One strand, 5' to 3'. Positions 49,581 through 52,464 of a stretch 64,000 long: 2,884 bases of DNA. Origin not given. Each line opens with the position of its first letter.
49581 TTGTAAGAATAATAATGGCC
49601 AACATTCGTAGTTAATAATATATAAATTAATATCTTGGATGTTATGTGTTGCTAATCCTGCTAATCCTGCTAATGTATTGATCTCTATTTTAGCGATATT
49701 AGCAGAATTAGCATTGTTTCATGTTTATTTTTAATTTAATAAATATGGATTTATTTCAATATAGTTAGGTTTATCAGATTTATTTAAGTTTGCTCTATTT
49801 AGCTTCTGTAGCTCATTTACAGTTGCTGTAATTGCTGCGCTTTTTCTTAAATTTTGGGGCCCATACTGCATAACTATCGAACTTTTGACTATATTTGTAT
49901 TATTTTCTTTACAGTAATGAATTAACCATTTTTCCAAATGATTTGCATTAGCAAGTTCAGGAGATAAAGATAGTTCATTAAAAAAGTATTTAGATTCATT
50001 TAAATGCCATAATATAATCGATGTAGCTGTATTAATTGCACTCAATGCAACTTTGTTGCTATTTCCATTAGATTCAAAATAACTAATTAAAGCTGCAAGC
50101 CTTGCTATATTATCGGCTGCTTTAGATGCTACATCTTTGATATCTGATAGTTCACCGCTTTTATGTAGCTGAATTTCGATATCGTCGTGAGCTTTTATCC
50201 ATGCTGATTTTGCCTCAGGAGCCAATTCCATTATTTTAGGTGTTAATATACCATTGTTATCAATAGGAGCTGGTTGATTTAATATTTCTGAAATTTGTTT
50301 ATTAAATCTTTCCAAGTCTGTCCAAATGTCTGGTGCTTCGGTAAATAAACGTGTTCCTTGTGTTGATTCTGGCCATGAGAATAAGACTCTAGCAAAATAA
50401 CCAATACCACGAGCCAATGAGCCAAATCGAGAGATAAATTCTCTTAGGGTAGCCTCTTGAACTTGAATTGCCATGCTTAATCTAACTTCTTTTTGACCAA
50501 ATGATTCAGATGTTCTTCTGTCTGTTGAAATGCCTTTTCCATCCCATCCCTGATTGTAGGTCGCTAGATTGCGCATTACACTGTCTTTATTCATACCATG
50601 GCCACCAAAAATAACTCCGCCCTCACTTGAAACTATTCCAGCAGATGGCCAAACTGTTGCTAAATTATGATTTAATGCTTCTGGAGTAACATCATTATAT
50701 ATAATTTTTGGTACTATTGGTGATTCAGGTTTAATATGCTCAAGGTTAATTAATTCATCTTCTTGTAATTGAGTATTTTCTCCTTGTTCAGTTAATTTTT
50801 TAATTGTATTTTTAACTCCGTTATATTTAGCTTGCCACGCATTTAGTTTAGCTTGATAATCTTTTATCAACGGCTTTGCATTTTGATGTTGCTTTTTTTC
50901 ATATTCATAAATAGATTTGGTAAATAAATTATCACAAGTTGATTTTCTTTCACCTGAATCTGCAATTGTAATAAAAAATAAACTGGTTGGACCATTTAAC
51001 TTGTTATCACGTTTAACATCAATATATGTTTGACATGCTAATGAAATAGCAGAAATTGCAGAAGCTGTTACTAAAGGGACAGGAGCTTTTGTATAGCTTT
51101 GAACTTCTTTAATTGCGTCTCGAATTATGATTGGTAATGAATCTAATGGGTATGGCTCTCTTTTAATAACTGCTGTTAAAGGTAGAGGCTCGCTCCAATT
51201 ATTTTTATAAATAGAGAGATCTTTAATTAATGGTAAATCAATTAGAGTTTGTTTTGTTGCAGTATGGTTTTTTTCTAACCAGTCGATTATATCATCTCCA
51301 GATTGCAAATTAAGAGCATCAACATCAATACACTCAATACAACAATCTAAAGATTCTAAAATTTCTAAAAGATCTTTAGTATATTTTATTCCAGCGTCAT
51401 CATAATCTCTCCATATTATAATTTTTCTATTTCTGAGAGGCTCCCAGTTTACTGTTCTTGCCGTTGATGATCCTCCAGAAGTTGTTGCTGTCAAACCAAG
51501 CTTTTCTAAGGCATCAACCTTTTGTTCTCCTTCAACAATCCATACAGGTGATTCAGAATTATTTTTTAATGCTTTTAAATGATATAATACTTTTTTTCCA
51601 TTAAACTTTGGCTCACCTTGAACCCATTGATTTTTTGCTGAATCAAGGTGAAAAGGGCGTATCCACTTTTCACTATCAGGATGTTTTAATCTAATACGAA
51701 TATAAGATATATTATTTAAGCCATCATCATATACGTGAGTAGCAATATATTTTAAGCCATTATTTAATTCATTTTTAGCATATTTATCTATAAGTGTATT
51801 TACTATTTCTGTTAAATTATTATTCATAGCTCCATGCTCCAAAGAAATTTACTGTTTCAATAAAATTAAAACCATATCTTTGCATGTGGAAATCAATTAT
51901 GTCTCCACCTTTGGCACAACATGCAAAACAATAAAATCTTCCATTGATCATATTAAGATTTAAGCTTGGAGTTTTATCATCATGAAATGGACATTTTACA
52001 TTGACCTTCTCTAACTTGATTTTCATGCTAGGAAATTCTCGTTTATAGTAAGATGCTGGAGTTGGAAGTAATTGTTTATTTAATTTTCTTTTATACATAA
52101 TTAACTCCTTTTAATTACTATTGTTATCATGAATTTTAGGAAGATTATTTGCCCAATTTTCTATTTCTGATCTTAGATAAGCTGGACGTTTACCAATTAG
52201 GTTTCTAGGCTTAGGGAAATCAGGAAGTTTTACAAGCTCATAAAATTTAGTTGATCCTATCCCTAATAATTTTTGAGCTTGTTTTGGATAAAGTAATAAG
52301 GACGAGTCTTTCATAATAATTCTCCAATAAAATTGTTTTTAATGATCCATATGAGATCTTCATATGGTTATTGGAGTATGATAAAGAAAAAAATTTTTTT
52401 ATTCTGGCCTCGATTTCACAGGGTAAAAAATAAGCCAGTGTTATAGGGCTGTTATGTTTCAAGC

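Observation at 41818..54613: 12.8 kb P4/PICI-like satellite element integrated into tRNA-Asn, delimited by exact 38-bp direct repeats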

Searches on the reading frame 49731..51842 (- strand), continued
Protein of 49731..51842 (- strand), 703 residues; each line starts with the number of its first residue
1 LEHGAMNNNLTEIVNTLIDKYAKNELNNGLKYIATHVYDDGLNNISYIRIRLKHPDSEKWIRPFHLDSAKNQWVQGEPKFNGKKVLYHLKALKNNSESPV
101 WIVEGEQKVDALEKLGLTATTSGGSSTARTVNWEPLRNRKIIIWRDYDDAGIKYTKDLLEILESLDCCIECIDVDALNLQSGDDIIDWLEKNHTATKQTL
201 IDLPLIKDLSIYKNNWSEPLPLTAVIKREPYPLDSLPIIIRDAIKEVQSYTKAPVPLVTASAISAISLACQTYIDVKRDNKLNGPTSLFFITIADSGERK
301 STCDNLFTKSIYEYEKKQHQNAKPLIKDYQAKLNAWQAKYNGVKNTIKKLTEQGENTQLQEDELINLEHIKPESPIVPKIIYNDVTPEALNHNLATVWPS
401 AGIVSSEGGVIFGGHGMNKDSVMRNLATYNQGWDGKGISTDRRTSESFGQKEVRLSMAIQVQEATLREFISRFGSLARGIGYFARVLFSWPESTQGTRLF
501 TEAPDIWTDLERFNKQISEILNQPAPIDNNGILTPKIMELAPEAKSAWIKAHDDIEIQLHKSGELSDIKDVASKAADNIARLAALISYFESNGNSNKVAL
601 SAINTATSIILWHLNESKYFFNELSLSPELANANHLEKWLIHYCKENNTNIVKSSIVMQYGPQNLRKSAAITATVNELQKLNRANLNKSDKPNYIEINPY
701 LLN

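Call 69: search_protein_families(library=padloc, proteins=[L025:13229-14197:-, L025:14194-15255:-, L025:15307-17976:-, L025:17979-20174:-, L025:21104-21532:+, L107:11783-13756:-, L107:13927-16470:+, L107:16492-19023:+, L107:19091-20683:+, L110:12799-15978:+], max_evalue=0.00001)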
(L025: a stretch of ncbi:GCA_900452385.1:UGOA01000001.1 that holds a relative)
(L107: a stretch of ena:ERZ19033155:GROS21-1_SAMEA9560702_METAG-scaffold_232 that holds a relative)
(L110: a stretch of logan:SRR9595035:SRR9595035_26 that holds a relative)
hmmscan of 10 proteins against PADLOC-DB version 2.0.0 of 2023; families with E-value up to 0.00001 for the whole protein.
L025:13229-14197:- (322 aa): 0 families

L025:14194-15255:- (353 aa): 0 families

L025:15307-17976:- (889 aa): 3 families
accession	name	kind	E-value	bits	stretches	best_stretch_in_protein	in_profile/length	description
PDLC03648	REase_III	-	1.2e-19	68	1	281-547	129-383/871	Type III restriction enzyme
PDLC03647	REase_III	-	5.3e-10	36.1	1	469-550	502-585/989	Type III restriction enzyme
PDLC03649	REase_III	-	1.4e-09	34.5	1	411-520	436-539/973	Type III restriction enzyme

L025:17979-20174:- (731 aa): 43 families (the best 25 are shown)
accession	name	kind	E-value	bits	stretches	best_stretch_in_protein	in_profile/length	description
PDLC03633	MTase_III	-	3.1e-109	364.4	3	337-599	276-524/616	Type III methyltransferase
PDLC03354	MTase_II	-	3.3e-71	238.5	1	62-432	38-398/425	Type II methyltransferase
PDLC03636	MTase_III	-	8.4e-41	138.4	3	164-260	96-191/575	Type III methyltransferase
PDLC03339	MTase_II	-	2.2e-40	136.7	2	114-259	23-152/399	Type II methyltransferase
PDLC03644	MTase_III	-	1.8e-39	133.9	1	44-415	5-394/542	Type III methyltransferase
PDLC03638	MTase_III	-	5.7e-38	128.8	1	152-403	421-666/816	Type III methyltransferase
PDLC03300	MTase_II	-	5.3e-37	125.5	2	347-416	209-278/302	Type II methyltransferase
PDLC03634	MTase_III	-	1.8e-35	120.9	1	42-387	59-423/621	Type III methyltransferase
PDLC03635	MTase_III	-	2.5e-34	117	2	84-271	218-378/708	Type III methyltransferase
PDLC03371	MTase_II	-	1e-29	101.9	1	114-418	30-256/260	Type II methyltransferase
PDLC03632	MTase_III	-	1.8e-28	97.1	2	81-247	159-322/983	Type III methyltransferase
PDLC03641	MTase_III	-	3.3e-27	93.3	1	71-390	95-428/657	Type III methyltransferase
PDLC03299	MTase_II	-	1.7e-25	88.1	1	350-415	193-258/296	Type II methyltransferase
PDLC03216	MTase_II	-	3.5e-21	73.6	1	350-426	191-267/364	Type II methyltransferase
PDLC03637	MTase_III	-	5.1e-21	72.9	1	42-258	86-278/513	Type III methyltransferase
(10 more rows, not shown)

L025:21104-21532:+ (142 aa): 4 families
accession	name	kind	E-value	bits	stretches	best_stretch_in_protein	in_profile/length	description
PDLC02229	AbiEi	-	2.5e-40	136.1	1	9-137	3-131/131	AbiEi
PDLC02258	AbiEi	-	3.8e-22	77.4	1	7-137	65-195/196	AbiEi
PDLC02226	AbiEi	-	1.3e-14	52.5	1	8-137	2-127/202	AbiEi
PDLC02233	AbiEi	-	1e-07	29.7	1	10-134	5-128/214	AbiEi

L107:11783-13756:- (657 aa): 0 families

L107:13927-16470:+ (847 aa): 16 families
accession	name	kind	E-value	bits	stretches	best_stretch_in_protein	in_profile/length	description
PDLC03047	REase_I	-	2.6e-58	195.6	1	56-630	235-739/1107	Type I restriction enzyme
PDLC03049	REase_I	-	2.8e-36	122.8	2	53-342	52-325/807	Type I restriction enzyme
PDLC03042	REase_I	-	3.3e-27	92.3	1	188-584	444-830/1170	Type I restriction enzyme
PDLC02707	PbeA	-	1.7e-18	64.6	1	184-343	248-416/672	PbeA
PDLC03658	mREase_IV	-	2e-18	63.5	1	193-341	227-372/953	Type IV methyl-directed restriction enzyme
PDLC03659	mREase_IV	-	1.2e-16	57.9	1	205-341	236-372/945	Type IV methyl-directed restriction enzyme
PDLC03048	REase_I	-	1.7e-15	54.2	1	180-341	232-409/976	Type I restriction enzyme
PDLC03045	REase_I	-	8.4e-14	48.5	1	182-356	251-438/995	Type I restriction enzyme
PDLC02704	PbeA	-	1.9e-13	47.8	1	189-348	255-422/682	PbeA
PDLC03597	REase_MTase_IIG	-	1.9e-12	43.6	1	184-260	163-239/1646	Type IIG restriction enzyme-methyltransferase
PDLC02706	PbeA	-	4e-11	40.2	1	190-342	271-433/722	PbeA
PDLC02703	PbeA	-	5.2e-09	33.3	1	192-343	250-408/626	PbeA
PDLC01439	typeIV_DinG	-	5.3e-09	33.3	1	190-270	17-92/575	CAS-IV-A; associated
PDLC03046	REase_I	-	2.4e-08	30.4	1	186-264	261-339/1025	Type I restriction enzyme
PDLC02620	DrmD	-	3.7e-07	26.5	1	191-317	102-229/1060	DrmD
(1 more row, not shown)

L107:16492-19023:+ (843 aa): 124 families (the best 25 are shown)
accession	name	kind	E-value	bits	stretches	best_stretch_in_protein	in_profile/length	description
PDLC03021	MTase_I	-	1.3e-96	322.4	1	2-473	3-480/491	Type I methyltransferase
PDLC03026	MTase_I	-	2.3e-58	196.6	1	28-454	28-446/487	Type I methyltransferase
PDLC03100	Specificity_I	-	4.9e-54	182.3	2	645-832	6-190/392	Type I specificity subunit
PDLC03025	MTase_I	-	4.2e-49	165.7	1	27-379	26-384/569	Type I methyltransferase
PDLC03069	Specificity_I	-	4e-47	159.2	2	465-629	196-361/387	Type I specificity subunit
PDLC03107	Specificity_I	-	4.2e-38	129.4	2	463-634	199-374/392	Type I specificity subunit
PDLC03127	Specificity_I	-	7.7e-37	125.3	2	673-806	37-175/571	Type I specificity subunit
PDLC03148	Specificity_I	-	2.4e-36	123.5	2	459-627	259-424/453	Type I specificity subunit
PDLC03038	MTase_I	-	1.9e-34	116.7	2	133-344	149-361/896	Type I methyltransferase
PDLC04134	mad2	-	4e-34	116.3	1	7-410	142-490/492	mads_2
PDLC03036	MTase_I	-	2e-33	113.7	1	133-376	194-441/635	Type I methyltransferase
PDLC03072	Specificity_I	-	1.2e-30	104.9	2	463-634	241-412/448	Type I specificity subunit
PDLC03171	Specificity_I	-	1.5e-30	104.4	1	464-625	180-335/653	Type I specificity subunit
PDLC03179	Specificity_I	-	1.6e-30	104.6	2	464-631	399-564/589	Type I specificity subunit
PDLC03169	Specificity_I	-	3.1e-30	103.9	2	445-623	207-383/461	Type I specificity subunit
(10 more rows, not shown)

L107:19091-20683:+ (530 aa): 0 families

L110:12799-15978:+ (1059 aa): 35 families (the best 25 are shown)
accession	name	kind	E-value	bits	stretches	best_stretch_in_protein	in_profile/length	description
PDLC04531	PDC-M23B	-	0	1380.9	1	3-1052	5-1059/1060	-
PDLC04530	PDC-M23B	-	4.3e-195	648.2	1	228-1052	2-827/828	-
PDLC04532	PDC-M23B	-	2.2e-147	490.4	1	41-803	58-812/817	-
PDLC00192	HamB1|HamB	-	1.6e-66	222.7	1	212-728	187-678/1104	DEAD-box helicase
PDLC00194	HamB1|HamB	-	7.7e-62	207.4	1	248-1011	182-951/995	DEAD-box helicase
PDLC00188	HamB1|HamB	-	1.7e-53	180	1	288-744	237-694/1037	DEAD-box helicase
PDLC00187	HamB1|HamB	-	2.9e-47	159.5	1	311-731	155-533/851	DEAD-box helicase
PDLC00186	HamB1|HamB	-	4.7e-46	155.2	1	312-1009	161-822/864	DEAD-box helicase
PDLC00200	HamB2|HamB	-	7.2e-44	148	1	312-726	161-541/865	DEAD-box helicase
PDLC00185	HamB1|HamB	-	9.4e-42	140.8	1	312-743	157-551/871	DEAD-box helicase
PDLC00175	HamB1|HamB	-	3.2e-40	135.4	1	292-742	223-666/1000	DEAD-box helicase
PDLC00176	HamB1|HamB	-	2.8e-39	132.9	2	604-762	403-554/845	DEAD-box helicase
PDLC00174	HamB1|HamB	-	3.8e-39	132.3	1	276-747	288-740/1163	DEAD-box helicase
PDLC00178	HamB1|HamB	-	3.9e-35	119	1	290-732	242-673/830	DEAD-box helicase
PDLC00190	HamB1|HamB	-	1.6e-29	100.9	1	318-739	163-539/866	DEAD-box helicase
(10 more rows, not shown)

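Call 73: search_dna_similar(query=window:49731-51827:-, collection=phages, mode=protein, max_rows=20)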
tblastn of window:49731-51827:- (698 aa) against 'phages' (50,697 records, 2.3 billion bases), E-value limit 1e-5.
Records with a match: 12; places in all: 12; records where one place covers at least 80% of the query: 0.
Best place of each record, by identity: <60% 12.
By first word of the organism name: Gordonia 4; Ralstonia 4; Bacteriophage 1; phage 1; Streptococcus 1; Bordetella 1.
By host as written in the record: Gordonia terrae 3612 4; Ralstonia solanacearum Race 3, Biovar 1 3; - 2; Streptococcus equi ERR066395 1; Ralstonia solanacearum 1; Bordetella bronchiseptica 1.
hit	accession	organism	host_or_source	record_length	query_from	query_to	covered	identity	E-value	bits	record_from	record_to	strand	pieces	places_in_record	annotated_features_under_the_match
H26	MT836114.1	Bacteriophage sp.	human fecal samples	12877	215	654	63%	24.2%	2e-23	112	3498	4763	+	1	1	record has no annotation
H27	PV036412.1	phage NatCom_43819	human feces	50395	211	581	53%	26.5%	3e-24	115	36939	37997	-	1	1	DNA helicase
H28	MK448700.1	Streptococcus phage Javan191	Streptococcus equi ERR066395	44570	208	582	54%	26.2%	8e-19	98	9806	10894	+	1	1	DNA primase/helicase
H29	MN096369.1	Gordonia phage Phendrix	Gordonia terrae 3612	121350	185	499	45%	23.0%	2e-6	57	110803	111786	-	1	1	213: helicase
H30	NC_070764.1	Gordonia phage Phendrix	Gordonia terrae 3612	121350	185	499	45%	23.0%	2e-6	57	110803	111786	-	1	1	213: helicase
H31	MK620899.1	Gordonia phage GodonK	Gordonia terrae 3612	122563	185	499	45%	22.0%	2e-7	61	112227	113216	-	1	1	225: hypothetical protein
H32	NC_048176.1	Gordonia phage GodonK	Gordonia terrae 3612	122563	185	499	45%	22.0%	2e-7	61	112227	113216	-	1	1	225: hypothetical protein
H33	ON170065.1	Ralstonia phage YO026_1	Ralstonia solanacearum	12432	225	347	18%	32.5%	1e-9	68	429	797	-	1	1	record has no annotation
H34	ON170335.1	Ralstonia phage YO352.nanopore_3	Ralstonia solanacearum Race 3, Biovar 1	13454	225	323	14%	37.4%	2e-8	64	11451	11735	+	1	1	record has no annotation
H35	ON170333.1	Ralstonia phage YO204.nanopore_3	Ralstonia solanacearum Race 3, Biovar 1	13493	225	323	14%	37.4%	2e-8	64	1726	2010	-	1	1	record has no annotation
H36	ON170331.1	Ralstonia phage YO199.nanopore_3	Ralstonia solanacearum Race 3, Biovar 1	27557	225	323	14%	37.4%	2e-8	64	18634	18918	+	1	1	record has no annotation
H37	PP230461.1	Bordetella phage PY223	Bordetella bronchiseptica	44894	25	148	18%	29.7%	8e-6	56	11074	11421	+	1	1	CHC2 zinc finger protein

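Call 90: search_protein_families(library=ncbifam, proteins=[window:49731-51827:-], max_evalue=0.001)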
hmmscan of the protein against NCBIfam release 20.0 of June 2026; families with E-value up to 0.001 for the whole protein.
window:49731-51827:- (698 aa): 4 families
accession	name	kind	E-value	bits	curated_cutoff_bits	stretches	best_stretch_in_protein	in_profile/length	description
NF005477.0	PRK07078.1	subfamily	9.6e-14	50.5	1014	1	27-191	134-291/759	hypothetical protein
NF003092.0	PRK04017.1-3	equivalog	3e-06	27.3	193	1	83-160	10-87/125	hypothetical protein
TIGR01391.1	dnaG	equivalog_domain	0.00041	19.3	283.6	1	73-194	235-355/414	DNA primase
NF003094.0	PRK04017.1-5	equivalog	0.00054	20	124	0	79-156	9-89/128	hypothetical protein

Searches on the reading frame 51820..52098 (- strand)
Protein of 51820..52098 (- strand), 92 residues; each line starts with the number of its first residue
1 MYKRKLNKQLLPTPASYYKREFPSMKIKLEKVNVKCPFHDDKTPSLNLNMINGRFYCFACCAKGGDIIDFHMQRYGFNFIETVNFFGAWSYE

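Call 6: search_protein_families(library=pfam, proteins=[window:51820-52098:-], max_evalue=0.01)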
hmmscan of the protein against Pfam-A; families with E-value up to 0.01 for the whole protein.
window:51820-52098:- (92 aa): 1 family
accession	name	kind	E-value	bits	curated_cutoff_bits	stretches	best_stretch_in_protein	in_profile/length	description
PF01807.25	Zn_ribbon_DnaG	-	5.7e-14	52.1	24.9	1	33-84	33-83/98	CHC2 zinc finger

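Call 7: search_protein_families(library=phrogs, proteins=[window:51820-52098:-], max_evalue=0.001)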
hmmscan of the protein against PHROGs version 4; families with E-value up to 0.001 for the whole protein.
window:51820-52098:- (92 aa): 9 families
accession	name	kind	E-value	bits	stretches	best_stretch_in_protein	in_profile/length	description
phrog_6444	-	DNA, RNA and nucleotide metabolism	3.5e-13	50.2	1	35-84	39-87/577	DNA primase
phrog_360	-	DNA, RNA and nucleotide metabolism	3.1e-12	47.7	1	16-83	14-80/133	DNA primase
phrog_11992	-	unknown function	3.7e-12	47.8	1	32-84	28-77/177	-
phrog_18097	-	DNA, RNA and nucleotide metabolism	1e-09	39.3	1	33-79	34-79/199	DNA primase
phrog_26824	-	unknown function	7.9e-09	35.2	1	32-87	26-84/868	-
phrog_47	-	DNA, RNA and nucleotide metabolism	7.3e-08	32.4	1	30-78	49-99/947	DNA primase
phrog_2304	-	DNA, RNA and nucleotide metabolism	1.5e-07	32.7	1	32-65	33-66/133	DNA primase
phrog_510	-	DNA, RNA and nucleotide metabolism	3.4e-06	27.1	1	31-89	43-100/667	DNA primase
phrog_5311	-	DNA, RNA and nucleotide metabolism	3.5e-06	26.5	1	31-81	97-150/692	helicase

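Call 90: search_protein_families(library=ncbifam, proteins=[window:51820-52098:-], max_evalue=0.001)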
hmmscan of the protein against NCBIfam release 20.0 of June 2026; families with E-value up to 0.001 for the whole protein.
window:51820-52098:- (92 aa): 1 family
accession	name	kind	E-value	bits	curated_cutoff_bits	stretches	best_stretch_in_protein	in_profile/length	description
TIGR01391.1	dnaG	equivalog_domain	1.3e-13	50.6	283.6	1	35-84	36-84/414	DNA primase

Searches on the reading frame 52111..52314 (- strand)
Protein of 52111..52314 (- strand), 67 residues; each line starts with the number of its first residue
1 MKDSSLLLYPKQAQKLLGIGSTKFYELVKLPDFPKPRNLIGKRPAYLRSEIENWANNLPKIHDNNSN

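Call 6: search_protein_families(library=pfam, proteins=[window:52111-52314:-], max_evalue=0.01)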
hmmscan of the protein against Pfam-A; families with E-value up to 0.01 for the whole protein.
window:52111-52314:- (67 aa): 2 families
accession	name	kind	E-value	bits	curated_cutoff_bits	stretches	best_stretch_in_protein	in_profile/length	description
PF05930.18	Phage_AlpA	-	2.1e-06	27.9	21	1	11-54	7-50/51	Prophage CP4-57 regulatory protein (AlpA)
PF12728.13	HTH_17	-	0.00046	20.8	27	1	10-57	4-49/51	Helix-turn-helix domain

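Call 7: search_protein_families(library=phrogs, proteins=[window:52111-52314:-], max_evalue=0.001)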
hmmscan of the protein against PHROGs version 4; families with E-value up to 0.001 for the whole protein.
window:52111-52314:- (67 aa): 5 families
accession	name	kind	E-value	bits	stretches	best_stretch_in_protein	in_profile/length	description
phrog_66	-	integration and excision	2.9e-06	28.2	1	5-63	91-148/412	excisionase and transcriptional regulator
phrog_668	-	DNA, RNA and nucleotide metabolism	3.2e-06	27.9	1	6-57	62-112/181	HTH DNA binding protein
phrog_7338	-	unknown function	4e-06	28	1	10-57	33-79/87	-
phrog_2790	-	integration and excision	3.4e-05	24.7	1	7-65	28-86/100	excisionase and transcriptional regulator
phrog_597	-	DNA, RNA and nucleotide metabolism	0.00019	22.5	1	24-61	129-167/200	DNA binding protein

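Call 90: search_protein_families(library=ncbifam, proteins=[window:52111-52314:-], max_evalue=0.001)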
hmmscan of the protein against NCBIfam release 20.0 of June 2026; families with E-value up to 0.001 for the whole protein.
window:52111-52314:- (67 aa): 0 families
